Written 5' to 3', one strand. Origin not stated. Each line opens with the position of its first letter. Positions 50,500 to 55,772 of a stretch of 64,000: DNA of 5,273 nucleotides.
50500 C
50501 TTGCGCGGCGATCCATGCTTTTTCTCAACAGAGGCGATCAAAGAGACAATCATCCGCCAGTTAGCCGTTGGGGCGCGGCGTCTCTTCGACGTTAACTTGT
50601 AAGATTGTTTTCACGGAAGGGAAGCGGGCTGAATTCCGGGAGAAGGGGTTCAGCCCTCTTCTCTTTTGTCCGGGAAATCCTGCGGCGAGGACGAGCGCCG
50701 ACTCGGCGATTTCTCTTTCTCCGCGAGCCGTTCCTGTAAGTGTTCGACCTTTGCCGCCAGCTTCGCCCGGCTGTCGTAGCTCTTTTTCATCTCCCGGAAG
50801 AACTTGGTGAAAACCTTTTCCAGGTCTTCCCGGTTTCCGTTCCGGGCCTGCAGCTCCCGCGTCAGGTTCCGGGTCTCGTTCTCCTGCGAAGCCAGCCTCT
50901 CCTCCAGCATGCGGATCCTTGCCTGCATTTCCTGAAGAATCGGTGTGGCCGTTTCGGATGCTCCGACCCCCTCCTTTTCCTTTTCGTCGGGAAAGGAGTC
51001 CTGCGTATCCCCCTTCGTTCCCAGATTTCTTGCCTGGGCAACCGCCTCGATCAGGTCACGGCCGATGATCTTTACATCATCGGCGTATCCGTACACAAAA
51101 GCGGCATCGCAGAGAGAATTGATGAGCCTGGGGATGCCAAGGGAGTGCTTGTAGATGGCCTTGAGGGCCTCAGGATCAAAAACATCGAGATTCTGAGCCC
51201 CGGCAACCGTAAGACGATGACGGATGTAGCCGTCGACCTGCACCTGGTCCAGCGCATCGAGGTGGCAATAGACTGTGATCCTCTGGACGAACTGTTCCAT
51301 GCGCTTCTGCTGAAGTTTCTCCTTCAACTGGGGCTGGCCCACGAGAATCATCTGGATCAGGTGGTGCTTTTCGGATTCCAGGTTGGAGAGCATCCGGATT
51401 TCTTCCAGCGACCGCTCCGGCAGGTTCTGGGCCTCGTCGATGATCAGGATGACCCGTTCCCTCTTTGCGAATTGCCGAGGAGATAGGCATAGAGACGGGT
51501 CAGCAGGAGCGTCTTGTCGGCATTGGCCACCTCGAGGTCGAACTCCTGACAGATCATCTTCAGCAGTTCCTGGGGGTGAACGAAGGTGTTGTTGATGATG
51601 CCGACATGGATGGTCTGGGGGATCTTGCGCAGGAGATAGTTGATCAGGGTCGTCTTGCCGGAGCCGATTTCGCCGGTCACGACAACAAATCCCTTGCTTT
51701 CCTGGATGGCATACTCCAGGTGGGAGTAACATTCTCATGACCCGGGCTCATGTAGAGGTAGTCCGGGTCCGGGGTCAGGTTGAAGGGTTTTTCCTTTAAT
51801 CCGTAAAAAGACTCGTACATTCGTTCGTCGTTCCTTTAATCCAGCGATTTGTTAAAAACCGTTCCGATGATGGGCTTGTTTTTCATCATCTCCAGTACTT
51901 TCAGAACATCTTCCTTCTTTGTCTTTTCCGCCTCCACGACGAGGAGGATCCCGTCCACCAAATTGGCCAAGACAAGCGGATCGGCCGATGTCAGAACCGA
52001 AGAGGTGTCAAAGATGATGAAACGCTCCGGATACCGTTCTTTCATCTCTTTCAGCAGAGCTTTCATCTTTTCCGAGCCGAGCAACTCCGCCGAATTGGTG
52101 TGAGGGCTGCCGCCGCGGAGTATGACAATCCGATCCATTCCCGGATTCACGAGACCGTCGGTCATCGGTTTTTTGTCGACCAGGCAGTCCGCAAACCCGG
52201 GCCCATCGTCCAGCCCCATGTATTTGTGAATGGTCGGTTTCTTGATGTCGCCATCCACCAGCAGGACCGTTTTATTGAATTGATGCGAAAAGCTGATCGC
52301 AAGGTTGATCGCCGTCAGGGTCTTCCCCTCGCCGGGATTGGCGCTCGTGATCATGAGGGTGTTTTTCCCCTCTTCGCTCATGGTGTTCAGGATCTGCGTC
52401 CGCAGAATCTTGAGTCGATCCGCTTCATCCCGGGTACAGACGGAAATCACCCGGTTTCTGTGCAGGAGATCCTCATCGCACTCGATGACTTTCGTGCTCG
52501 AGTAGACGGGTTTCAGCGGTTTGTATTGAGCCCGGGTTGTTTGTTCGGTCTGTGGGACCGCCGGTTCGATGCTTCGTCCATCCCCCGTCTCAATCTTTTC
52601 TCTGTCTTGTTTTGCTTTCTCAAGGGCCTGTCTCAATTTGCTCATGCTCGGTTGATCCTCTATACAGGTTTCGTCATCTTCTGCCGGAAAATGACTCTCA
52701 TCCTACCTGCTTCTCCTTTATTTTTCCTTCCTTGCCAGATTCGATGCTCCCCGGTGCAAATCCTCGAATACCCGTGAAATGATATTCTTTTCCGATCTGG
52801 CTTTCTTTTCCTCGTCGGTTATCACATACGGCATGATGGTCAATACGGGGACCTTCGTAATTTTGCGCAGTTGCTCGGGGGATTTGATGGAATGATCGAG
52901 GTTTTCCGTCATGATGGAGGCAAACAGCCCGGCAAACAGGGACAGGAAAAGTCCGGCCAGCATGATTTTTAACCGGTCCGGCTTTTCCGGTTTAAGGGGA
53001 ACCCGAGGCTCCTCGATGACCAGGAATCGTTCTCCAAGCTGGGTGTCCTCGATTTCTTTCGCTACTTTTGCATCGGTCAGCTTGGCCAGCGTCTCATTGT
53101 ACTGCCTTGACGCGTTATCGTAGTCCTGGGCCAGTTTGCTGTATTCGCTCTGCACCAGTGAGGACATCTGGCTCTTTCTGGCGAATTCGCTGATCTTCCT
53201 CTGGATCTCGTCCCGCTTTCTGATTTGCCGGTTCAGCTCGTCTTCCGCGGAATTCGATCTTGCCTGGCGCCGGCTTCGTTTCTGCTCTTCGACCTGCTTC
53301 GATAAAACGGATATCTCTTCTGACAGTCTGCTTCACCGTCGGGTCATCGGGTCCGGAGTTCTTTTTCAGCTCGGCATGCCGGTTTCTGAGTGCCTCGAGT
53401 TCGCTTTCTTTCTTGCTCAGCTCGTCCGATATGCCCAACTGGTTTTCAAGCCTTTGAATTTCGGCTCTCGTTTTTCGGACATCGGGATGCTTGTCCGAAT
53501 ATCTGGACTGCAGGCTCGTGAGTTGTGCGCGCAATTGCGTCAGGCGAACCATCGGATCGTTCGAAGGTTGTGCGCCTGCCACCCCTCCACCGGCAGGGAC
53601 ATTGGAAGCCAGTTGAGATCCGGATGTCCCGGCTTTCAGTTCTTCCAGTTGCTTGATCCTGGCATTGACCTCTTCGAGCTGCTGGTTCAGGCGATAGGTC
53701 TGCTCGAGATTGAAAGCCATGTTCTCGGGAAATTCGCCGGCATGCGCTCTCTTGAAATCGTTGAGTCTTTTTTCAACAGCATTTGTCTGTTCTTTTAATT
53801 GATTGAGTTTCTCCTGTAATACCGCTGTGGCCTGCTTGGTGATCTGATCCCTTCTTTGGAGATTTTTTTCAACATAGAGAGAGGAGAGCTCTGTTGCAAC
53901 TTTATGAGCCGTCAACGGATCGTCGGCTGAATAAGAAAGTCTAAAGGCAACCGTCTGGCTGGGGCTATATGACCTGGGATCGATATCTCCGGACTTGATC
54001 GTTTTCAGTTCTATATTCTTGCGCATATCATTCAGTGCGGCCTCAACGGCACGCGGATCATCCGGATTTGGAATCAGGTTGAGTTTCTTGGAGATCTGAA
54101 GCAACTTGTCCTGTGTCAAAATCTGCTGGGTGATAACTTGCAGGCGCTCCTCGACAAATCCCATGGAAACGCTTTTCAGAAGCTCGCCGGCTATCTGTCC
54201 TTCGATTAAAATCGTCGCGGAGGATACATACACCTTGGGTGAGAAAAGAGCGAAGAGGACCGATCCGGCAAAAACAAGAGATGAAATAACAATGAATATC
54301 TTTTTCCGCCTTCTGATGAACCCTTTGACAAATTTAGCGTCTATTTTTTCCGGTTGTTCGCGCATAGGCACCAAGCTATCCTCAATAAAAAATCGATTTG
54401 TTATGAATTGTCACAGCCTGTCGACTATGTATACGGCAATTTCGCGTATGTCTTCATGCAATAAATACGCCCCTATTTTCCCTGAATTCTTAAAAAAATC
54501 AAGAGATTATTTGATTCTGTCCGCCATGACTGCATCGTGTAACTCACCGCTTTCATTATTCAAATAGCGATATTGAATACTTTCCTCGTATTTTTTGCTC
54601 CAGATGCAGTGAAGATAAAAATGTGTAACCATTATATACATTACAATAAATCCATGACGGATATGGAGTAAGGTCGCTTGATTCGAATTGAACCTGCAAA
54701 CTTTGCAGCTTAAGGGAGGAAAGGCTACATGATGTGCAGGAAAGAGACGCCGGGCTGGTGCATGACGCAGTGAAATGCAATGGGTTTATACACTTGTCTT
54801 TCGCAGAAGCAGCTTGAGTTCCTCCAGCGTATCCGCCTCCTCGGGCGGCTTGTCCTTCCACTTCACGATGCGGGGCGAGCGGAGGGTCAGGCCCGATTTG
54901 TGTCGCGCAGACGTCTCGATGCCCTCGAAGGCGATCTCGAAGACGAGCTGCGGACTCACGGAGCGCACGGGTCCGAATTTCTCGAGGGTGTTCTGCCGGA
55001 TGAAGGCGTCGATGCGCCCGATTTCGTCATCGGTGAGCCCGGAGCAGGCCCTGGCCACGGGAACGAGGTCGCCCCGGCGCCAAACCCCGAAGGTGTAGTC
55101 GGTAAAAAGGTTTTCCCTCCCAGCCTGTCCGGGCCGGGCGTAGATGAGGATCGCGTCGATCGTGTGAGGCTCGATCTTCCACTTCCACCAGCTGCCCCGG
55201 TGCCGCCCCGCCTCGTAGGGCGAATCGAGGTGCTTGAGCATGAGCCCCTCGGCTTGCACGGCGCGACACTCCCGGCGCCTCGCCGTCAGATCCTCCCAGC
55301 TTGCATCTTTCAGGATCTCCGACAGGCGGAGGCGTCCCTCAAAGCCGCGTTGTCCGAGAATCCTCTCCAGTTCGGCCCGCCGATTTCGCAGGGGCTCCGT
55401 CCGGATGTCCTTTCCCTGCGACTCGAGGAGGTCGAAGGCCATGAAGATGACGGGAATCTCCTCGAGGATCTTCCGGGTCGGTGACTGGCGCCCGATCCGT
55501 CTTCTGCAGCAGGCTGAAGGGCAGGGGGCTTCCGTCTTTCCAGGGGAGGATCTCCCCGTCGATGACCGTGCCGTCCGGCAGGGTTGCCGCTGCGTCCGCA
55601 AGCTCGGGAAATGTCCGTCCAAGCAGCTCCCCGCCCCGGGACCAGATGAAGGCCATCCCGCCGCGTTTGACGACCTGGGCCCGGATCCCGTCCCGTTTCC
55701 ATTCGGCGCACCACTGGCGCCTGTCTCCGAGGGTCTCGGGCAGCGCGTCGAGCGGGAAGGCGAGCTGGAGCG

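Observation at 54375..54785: The second EPS promoter region mirrors the first: a sigma54-type element with a TCAA..TTGA palindrome about 97 bp upstream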

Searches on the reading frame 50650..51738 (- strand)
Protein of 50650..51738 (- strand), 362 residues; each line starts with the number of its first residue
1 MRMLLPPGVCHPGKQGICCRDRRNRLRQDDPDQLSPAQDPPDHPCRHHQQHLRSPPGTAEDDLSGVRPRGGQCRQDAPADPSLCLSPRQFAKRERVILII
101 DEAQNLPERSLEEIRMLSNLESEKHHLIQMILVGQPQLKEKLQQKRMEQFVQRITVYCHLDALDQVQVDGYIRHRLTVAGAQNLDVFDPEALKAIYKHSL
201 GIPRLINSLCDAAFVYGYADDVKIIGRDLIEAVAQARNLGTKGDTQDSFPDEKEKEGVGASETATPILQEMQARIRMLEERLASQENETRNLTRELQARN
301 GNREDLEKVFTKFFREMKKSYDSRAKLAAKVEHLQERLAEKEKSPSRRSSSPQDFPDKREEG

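Call 10: search_protein_families(library=pfam, proteins=[window:50650-51738:-], max_evalue=0.001)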
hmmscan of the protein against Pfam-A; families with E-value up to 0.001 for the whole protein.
window:50650-51738:- (362 aa): 1 family
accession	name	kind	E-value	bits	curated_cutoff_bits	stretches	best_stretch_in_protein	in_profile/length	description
PF13401.12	AAA_22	-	3.5e-13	50.5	27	1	92-142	81-130/130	AAA domain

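Call 12: search_protein_families(library=ncbifam, proteins=[window:50650-51738:-], max_evalue=0.001)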
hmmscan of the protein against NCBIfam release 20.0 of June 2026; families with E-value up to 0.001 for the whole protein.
window:50650-51738:- (362 aa): 1 family
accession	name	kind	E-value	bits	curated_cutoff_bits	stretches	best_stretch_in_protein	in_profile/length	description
TIGR03015.1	pepcterm_ATPase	hypoth_equivalog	1e-48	166.1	324.5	1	89-234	118-263/269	XrtA/PEP-CTERM system-associated ATPase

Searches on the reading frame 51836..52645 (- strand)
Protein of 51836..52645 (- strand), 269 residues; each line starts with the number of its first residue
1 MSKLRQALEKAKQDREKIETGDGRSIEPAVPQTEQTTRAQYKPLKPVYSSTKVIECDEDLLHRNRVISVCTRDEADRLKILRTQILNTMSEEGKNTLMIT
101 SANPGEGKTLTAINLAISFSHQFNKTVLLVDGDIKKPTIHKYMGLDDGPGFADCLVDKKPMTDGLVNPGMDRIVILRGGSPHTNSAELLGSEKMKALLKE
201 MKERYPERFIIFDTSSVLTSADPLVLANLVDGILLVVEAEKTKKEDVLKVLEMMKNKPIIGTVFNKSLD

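Call 10: search_protein_families(library=pfam, proteins=[window:51836-52645:-], max_evalue=0.001)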
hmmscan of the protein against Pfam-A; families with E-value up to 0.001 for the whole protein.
window:51836-52645:- (269 aa): 3 families
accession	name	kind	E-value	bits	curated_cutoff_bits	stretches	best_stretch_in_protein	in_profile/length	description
PF01656.29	CbiA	-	1.5e-06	28.6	25.4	1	97-208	1-72/125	CobQ/CobB/MinD/ParA nucleotide binding domain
PF10609.15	ParA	-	3.2e-06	27.2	27.1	1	94-152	3-56/246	NUBPL iron-transfer P-loop NTPase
PF13614.12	AAA_31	-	2.5e-05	24.7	27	1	98-252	5-162/177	AAA domain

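Call 12: search_protein_families(library=ncbifam, proteins=[window:51836-52645:-], max_evalue=0.001)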
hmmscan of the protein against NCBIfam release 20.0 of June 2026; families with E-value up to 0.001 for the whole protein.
window:51836-52645:- (269 aa): 11 families
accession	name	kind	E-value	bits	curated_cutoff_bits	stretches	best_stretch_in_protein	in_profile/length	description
TIGR03018.1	pepcterm_TyrKin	hypoth_equivalog_domain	2.1e-60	203.6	230.65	1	75-265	12-207/207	XrtA-associated tyrosine autokinase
TIGR01007.1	eps_fam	subfamily_domain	1.5e-32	112.8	108.05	1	80-266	5-189/204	polysaccharide biosynthesis tyrosine autokinase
TIGR03029.1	EpsG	equivalog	1.2e-25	90.2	313.8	1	73-264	82-272/274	chain length determinant protein tyrosine kinase EpsG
NF008568.0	PRK11519.1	equivalog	1.7e-20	72.8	1068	1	77-245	509-675/720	tyrosine-protein kinase Wzc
NF007350.0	PRK09841.1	equivalog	6.2e-19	67.6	1248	1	77-255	514-689/726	tyrosine-protein kinase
TIGR01005.1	eps_transp_fam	subfamily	3.3e-17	62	411.7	1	75-252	527-701/754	exopolysaccharide transport protein family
TIGR01969.1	minD_arch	subfamily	1.8e-08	33.9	201.75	1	97-266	3-169/251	cell division ATPase MinD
TIGR01968.1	minD_bact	equivalog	8.4e-07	28.6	212.9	1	96-257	3-161/261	septum site-determining protein MinD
NF041136.1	MrpORP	equivalog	6.5e-05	22.4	450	1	94-147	5-57/365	iron-sulfur cluster carrier protein MrpORP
NF047398.1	AAA_KGGVGR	domain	8.9e-05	22.9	90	1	100-160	8-70/190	KGGVGR-motif variant AAA ATPase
NF008669.0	PRK11670.1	equivalog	0.00019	20.4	348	1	94-147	107-159/369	iron-sulfur cluster carrier protein ApbC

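Call 13: find_encoding_contigs(protein=window:51836-52645:-, flank=10000, max_places=6)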
Protein window:51836-52645:- (269 aa): no gene with exactly this product is on record in the collection.
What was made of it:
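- Tried and rejected: Exact-protein look-up of the window's tyrosine kinase found nothing on record (call 13).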

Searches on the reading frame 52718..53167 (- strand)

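Call 10: search_protein_families(library=pfam, proteins=[window:52718-53167:-], max_evalue=0.001)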
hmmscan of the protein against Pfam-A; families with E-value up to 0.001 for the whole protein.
window:52718-53167:- (149 aa): 0 families

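Call 12: search_protein_families(library=ncbifam, proteins=[window:52718-53167:-], max_evalue=0.001)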
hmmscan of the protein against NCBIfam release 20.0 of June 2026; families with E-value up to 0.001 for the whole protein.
window:52718-53167:- (149 aa): 5 families
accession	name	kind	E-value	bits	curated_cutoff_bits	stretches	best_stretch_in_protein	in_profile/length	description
TIGR03007.1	pepcterm_ChnLen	equivalog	1.7e-25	89.2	278.85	1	5-129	353-477/498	XrtA system polysaccharide chain length determinant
NF041864.1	EpsV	equivalog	1.4e-07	30.4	800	1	22-110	391-479/484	PCP family exopolysaccharide biosynthesis protein EpsV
TIGR03017.1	EpsF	equivalog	2.3e-06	26.6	422.75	1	9-112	344-443/444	chain length determinant protein EpsF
TIGR01005.1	eps_transp_fam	subfamily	1.9e-05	23.1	411.7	1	6-127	375-492/754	exopolysaccharide transport protein family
TIGR01006.1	polys_exp_MPA1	subfamily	6.3e-05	22.5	296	1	21-113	130-222/226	CspC family polysaccharide chain length determinant protein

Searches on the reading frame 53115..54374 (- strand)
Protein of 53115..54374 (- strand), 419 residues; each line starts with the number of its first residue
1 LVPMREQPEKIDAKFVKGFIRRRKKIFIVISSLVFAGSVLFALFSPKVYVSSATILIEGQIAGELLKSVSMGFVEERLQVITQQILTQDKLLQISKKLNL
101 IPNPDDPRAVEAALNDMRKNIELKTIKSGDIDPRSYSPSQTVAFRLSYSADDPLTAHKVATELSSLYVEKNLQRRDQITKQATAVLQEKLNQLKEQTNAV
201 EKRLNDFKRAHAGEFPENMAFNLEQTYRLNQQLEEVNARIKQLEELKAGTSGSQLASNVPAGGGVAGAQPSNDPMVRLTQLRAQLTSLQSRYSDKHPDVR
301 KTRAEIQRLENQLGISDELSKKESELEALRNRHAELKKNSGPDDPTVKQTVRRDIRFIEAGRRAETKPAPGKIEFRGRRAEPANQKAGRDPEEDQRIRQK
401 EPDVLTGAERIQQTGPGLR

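Call 10: search_protein_families(library=pfam, proteins=[window:53115-54374:-], max_evalue=0.001)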
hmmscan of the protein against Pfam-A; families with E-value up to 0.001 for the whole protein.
window:53115-54374:- (419 aa): 1 family
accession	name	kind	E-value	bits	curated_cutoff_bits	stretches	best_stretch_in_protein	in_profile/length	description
PF02706.20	Wzz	-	2.7e-05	24.8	25.5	1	11-91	3-83/91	Chain length determinant protein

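Call 12: search_protein_families(library=ncbifam, proteins=[window:53115-54374:-], max_evalue=0.001)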
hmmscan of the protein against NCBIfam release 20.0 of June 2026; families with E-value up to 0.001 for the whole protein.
window:53115-54374:- (419 aa): 8 families
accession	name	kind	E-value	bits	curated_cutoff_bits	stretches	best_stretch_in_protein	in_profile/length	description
TIGR03007.1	pepcterm_ChnLen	equivalog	1.4e-38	132.4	278.85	1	20-325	10-303/498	XrtA system polysaccharide chain length determinant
TIGR03017.1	EpsF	equivalog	1.3e-12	47.2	422.75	1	20-338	10-325/444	chain length determinant protein EpsF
NF008568.0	PRK11519.1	equivalog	1.7e-05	23.2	1068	0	143-236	229-323/720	tyrosine-protein kinase Wzc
NF007350.0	PRK09841.1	equivalog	2.2e-05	22.8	1248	1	143-241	229-328/726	tyrosine-protein kinase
TIGR04527.1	mycoplas_twoTM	subfamily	0.00012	21.9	125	0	182-256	38-113/248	MG_279/MG_280 family protein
NF045487.1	ASRP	equivalog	0.00028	19.6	300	1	183-338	120-263/593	archaea-specific SMC-related protein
TIGR04211.1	SH3_and_anchor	equivalog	0.00046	19.8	65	0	171-267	84-175/198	TIGR04211 family SH3 domain-containing protein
NF041034.1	Rad50_Sulf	equivalog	0.00052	18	1000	1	170-338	188-345/872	DNA double-strand break repair ATPase Rad50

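Call 14: find_related_loci(query=window:53115-54365:-, collection=genome_contigs, flank=10000)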
Query window:53115-54365:- (416 aa) in genome_contigs; peptide patterns used: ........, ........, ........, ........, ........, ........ (x = any residue, [..] = any of these).
155 stretches matched a pattern; 61 encode a relative of the query (tblastn E <= 1e-3); 61 distinct loci.
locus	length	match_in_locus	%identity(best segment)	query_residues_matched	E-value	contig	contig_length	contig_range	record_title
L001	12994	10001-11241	80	1-415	0e+0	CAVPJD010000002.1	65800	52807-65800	MAG: uncultured delta proteobacterium isolate MFD00032.bin.2.132 genome assembly, contig: contig_113558, whole genome sh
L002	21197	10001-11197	44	1-413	3e-102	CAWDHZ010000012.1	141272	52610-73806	MAG: uncultured delta proteobacterium isolate MFD04716.bin.2.170 genome assembly, contig: contig_21707, whole genome sho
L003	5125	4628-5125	81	1-166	1e-85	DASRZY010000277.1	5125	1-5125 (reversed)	MAG TPA_asm: Syntrophales bacterium isolate SMAG_U15191 k141_5236060, whole genome shotgun sequence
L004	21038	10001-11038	38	12-357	1e-57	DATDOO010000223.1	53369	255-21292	MAG TPA_asm: Methylococcaceae bacterium isolate SMAG_U7896 k141_1707619, whole genome shotgun sequence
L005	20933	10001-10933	38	3-310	3e-53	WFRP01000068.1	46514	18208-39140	MAG: Proteobacteria bacterium isolate S015_14 k151_134083, whole genome shotgun sequence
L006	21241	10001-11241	80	1-415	0e+0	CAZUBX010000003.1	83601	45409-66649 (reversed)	MAG TPA_asm: uncultured Syntrophaceae bacterium isolate SRP302447_co2_74 genome assembly, contig: NODE_912_length_83601_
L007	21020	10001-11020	33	9-346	3e-48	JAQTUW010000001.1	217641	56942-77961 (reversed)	MAG: Methylococcales bacterium isolate STB_73 NODE_134_length_217641_cov_4.872528_Sandtown_B, whole genome shotgun seque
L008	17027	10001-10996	32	16-345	9e-47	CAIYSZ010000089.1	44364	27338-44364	MAG: uncultured proteobacterium isolate I3b_bin-080 genome assembly, contig: bin-080:089/116, whole genome shotgun seque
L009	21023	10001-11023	33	6-344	2e-46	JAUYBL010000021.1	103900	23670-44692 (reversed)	MAG: Methylococcaceae bacterium isolate C19_metabat.bin.4 C19_k141_49477, whole genome shotgun sequence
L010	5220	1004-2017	33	9-344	2e-46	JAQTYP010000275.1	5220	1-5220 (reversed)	MAG: Methylomonas sp. isolate STC_4 NODE_46616_length_5220_cov_2.312782_Sandtown_C, whole genome shotgun sequence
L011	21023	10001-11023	32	6-344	4e-46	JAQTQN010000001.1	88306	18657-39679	MAG: Methylobacter sp. isolate STB_140 NODE_550_length_88306_cov_8.113610_Sandtown_B, whole genome shotgun sequence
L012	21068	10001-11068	34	12-366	5e-46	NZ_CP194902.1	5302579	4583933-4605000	Methylocaldum sp. GT1BB plasmid unnamed, complete sequence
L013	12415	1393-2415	32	6-344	4e-46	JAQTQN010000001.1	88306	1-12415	MAG: Methylobacter sp. isolate STB_140 NODE_550_length_88306_cov_8.113610_Sandtown_B, whole genome shotgun sequence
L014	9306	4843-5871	31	6-346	2e-45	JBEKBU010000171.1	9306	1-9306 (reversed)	MAG: Methylomonas sp. isolate SPRUCE 143 SPRUCE_143_171, whole genome shotgun sequence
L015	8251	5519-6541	34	6-344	3e-45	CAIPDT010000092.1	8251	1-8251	MAG: uncultured Methylococcaceae bacterium isolate MJ110712A_bin-036 genome assembly, contig: bin-036:092/179, whole gen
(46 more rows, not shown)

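Call 45: find_related_loci(query=window:53115-54365:-, collection=metagenome_contigs, flank=6000)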
Query window:53115-54365:- (416 aa) in metagenome_contigs; peptide patterns used: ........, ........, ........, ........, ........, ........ (x = any residue, [..] = any of these).
226 stretches matched a pattern; 122 encode a relative of the query (tblastn E <= 1e-3); the best 80 are kept; 79 distinct loci.
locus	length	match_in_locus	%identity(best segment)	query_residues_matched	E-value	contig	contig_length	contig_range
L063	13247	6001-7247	96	1-416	0e+0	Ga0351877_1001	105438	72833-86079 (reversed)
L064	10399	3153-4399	89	1-416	0e+0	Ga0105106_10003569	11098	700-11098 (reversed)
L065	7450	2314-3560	93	1-416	0e+0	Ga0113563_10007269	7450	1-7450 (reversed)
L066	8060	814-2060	93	1-416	0e+0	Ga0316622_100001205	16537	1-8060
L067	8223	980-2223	79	1-415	0e+0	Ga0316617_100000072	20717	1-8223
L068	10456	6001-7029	75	1-345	1e-174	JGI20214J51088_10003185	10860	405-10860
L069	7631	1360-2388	75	1-345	4e-175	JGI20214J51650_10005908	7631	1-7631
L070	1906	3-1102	81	48-415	1e-169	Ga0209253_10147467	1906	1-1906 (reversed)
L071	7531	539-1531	77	1-332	3e-171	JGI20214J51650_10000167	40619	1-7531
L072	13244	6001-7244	93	1-415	0e+0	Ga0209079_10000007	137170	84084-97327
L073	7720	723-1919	44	1-413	2e-103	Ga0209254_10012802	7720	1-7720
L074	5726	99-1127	48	1-346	2e-100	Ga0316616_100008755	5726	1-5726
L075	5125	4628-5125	81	1-166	7e-86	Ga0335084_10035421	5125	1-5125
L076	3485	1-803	60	146-416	1e-77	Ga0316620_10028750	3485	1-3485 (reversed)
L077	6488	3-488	74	170-332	4e-72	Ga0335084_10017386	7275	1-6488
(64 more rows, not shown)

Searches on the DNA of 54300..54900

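Call 68: search_rna_families(source=window, start=54300, end=54900, threshold=evalue, max_evalue=1)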
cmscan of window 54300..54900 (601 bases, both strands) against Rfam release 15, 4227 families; matches with E-value up to 1: 0.
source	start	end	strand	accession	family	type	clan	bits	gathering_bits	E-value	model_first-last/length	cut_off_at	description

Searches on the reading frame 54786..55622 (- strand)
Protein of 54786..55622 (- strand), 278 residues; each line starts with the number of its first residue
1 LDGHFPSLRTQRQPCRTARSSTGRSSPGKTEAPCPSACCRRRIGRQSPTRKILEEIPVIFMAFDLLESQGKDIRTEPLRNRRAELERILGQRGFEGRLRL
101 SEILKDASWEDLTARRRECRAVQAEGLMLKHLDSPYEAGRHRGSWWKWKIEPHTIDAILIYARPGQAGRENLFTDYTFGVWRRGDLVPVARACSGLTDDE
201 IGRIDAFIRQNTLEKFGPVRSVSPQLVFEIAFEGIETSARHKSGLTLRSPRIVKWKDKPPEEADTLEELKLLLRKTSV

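Call 10: search_protein_families(library=pfam, proteins=[window:54786-55622:-], max_evalue=0.001)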
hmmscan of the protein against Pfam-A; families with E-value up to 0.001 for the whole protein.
window:54786-55622:- (278 aa): 2 families
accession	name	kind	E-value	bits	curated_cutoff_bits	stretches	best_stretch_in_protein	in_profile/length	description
PF01068.26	DNA_ligase_A_M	-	2e-16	60.7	26.2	1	30-149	87-204/204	ATP dependent DNA ligase domain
PF04679.21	DNA_ligase_A_C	-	3.7e-08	34.1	27.5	1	170-257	2-92/94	ATP dependent DNA ligase C terminal region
